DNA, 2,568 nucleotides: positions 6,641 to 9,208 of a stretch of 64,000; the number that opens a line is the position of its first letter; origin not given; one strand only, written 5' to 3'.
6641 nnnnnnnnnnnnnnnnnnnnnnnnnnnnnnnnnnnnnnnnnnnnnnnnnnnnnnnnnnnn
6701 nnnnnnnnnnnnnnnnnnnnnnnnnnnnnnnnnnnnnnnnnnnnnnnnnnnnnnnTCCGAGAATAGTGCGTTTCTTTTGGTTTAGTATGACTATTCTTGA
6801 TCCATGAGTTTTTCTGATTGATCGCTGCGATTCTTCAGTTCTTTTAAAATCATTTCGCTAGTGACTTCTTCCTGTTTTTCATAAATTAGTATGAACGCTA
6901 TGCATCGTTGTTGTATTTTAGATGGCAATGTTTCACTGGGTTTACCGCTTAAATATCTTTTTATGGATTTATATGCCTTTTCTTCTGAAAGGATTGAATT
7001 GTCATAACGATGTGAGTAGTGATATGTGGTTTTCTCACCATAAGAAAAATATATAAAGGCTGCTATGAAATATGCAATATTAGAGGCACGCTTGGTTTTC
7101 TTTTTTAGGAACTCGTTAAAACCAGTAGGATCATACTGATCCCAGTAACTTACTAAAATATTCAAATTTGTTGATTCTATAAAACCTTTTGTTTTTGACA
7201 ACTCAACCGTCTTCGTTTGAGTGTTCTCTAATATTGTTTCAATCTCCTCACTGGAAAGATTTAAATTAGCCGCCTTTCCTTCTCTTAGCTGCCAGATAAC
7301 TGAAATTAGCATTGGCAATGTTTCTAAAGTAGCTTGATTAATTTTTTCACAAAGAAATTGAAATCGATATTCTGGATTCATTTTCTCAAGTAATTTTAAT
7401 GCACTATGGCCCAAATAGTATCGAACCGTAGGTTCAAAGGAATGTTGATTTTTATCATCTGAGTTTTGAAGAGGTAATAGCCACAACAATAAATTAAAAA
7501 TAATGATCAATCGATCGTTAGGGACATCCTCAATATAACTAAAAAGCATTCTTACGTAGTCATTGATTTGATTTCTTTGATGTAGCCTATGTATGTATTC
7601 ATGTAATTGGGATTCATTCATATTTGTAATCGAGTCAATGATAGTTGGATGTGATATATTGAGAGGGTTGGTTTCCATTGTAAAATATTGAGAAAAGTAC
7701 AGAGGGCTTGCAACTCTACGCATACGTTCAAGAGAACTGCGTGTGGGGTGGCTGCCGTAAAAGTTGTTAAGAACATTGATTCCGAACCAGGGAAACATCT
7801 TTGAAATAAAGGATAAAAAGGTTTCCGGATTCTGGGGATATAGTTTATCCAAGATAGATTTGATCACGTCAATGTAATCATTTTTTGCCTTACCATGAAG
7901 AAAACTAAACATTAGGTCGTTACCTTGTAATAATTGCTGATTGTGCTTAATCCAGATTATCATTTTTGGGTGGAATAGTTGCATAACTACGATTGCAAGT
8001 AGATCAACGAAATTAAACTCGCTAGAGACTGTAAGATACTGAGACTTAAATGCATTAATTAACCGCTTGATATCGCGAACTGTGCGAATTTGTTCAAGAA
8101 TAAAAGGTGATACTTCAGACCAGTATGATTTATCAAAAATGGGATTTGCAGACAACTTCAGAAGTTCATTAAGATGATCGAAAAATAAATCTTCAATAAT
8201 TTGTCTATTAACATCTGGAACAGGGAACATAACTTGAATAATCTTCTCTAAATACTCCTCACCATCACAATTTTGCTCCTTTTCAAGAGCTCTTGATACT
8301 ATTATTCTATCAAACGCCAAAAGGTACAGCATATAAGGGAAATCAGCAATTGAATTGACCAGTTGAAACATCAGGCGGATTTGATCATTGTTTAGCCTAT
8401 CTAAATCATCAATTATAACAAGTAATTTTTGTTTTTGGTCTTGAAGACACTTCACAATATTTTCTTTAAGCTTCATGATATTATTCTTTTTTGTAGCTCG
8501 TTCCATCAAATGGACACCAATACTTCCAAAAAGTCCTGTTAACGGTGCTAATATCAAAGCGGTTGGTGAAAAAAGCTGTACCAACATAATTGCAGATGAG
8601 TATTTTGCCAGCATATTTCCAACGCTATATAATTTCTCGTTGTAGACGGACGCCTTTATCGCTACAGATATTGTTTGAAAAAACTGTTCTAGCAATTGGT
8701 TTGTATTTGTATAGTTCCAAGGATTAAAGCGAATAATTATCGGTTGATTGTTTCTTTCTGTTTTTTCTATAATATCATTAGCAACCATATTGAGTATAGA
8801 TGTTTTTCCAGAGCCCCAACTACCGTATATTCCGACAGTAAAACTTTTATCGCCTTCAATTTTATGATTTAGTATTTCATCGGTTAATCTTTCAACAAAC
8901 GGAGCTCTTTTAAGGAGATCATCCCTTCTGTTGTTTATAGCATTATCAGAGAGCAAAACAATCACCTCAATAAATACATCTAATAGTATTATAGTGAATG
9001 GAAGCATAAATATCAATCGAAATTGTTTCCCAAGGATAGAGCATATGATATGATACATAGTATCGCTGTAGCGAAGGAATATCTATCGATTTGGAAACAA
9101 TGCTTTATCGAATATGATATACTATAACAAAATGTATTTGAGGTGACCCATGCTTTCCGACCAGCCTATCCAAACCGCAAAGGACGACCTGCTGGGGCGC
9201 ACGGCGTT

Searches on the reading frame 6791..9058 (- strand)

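Call 75: search_protein_families(library=pfam, proteins=[window:6791-9058:-], max_evalue=0.01)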
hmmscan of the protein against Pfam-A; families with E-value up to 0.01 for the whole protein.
window:6791-9058:- (755 aa): 10 families
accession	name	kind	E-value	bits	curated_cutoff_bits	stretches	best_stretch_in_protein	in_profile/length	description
PF07693.20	KAP_NTPase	-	2.6e-51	175.1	20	1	51-341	1-290/293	KAP family P-loop domain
PF13401.12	AAA_22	-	7.4e-06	26.7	27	1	77-235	10-109/130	AAA domain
PF13191.12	AAA_16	-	0.00012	23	32.6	1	75-235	27-157/167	AAA ATPase domain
PF00931.28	NB-ARC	-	0.00039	20.2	23.5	0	57-101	3-47/248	NB-ARC domain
PF01637.24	ATPase_2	-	0.00058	20.2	33.2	1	62-233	10-135/225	ATPase domain predominantly from Archaea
PF00910.28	RNA_helicase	-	0.00091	20.1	21.5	0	77-106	3-32/105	RNA helicase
PF25199.1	nSTAND_NTPase5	-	0.0027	18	34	0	51-99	21-67/145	Novel STAND NTPase 5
PF05729.18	NACHT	-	0.003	17.8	26.7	0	200-225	71-96/167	NACHT domain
PF00004.35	AAA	-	0.0035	18.2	21.2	0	77-96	3-22/131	ATPase family associated with various cellular activities (AAA)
PF10483.15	Elong_Iki1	-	0.005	16.8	22.5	0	187-241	64-121/292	Elongator subunit Iki1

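Call 76: search_protein_families(library=padloc, proteins=[window:6791-9058:-], max_evalue=0.01)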
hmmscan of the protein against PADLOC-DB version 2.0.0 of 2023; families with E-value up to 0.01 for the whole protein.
window:6791-9058:- (755 aa): 5 families
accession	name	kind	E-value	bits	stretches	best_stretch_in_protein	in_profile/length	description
PDLC02361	PifA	-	1.6e-70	236.6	1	37-496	7-473/720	PifA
PDLC04958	PDC-S20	-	3e-12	44.6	1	46-117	3-69/458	-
PDLC02209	QatA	-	5.7e-12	43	1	47-117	11-74/646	-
PDLC02210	QatA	-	1.5e-11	41.5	1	73-150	33-108/593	-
PDLC04957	PDC-S20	-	2.3e-09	35.2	1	44-116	3-77/446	-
